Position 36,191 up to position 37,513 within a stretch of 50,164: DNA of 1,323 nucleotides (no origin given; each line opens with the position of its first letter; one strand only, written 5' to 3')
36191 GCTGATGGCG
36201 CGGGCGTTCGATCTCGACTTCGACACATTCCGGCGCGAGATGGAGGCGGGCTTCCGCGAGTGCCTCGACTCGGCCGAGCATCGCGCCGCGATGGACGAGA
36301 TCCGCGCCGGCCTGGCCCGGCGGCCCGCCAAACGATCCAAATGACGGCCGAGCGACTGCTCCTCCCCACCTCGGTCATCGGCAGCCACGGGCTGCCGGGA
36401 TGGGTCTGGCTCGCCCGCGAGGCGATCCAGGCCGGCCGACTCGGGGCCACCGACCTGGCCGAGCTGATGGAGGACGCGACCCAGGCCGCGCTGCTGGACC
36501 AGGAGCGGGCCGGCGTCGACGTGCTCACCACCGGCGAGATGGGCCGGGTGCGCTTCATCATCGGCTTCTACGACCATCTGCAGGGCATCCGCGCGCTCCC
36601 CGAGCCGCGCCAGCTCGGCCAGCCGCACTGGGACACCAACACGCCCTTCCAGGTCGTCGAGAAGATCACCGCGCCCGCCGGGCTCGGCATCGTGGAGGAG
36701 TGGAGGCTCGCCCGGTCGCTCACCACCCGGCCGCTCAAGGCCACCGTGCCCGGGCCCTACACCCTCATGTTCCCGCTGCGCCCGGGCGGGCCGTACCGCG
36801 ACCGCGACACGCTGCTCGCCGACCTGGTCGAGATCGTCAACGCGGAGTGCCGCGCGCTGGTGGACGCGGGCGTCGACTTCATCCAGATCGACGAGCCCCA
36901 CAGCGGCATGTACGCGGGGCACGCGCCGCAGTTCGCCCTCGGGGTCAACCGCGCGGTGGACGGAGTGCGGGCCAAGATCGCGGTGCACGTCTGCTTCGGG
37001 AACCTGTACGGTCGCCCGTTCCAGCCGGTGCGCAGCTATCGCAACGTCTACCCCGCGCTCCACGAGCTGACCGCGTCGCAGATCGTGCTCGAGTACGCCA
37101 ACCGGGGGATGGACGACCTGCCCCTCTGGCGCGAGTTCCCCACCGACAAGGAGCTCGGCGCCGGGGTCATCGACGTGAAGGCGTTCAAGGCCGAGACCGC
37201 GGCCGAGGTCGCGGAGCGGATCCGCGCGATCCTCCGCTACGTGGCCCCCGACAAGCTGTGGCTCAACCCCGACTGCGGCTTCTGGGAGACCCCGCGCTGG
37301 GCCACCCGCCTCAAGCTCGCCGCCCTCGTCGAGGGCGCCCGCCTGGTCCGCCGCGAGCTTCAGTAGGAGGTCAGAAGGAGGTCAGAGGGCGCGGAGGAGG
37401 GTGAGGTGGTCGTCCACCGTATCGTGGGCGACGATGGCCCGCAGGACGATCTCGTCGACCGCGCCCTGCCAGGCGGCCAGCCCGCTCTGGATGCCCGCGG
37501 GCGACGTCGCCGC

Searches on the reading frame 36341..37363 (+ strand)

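Call 21: search_protein_families(library=pfam, proteins=[window:36341-37363:+], max_evalue=0.001)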
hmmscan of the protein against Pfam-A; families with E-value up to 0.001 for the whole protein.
window:36341-37363:+ (341 aa): 2 families
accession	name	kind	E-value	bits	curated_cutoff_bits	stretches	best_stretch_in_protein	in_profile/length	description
PF01717.24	Meth_synt_2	-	7.2e-34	118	21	1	8-334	1-323/324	Cobalamin-independent synthase, Catalytic domain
PF08267.18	Meth_synt_1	-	6.1e-07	29.7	27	1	118-297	137-308/313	Cobalamin-independent synthase, N-terminal domain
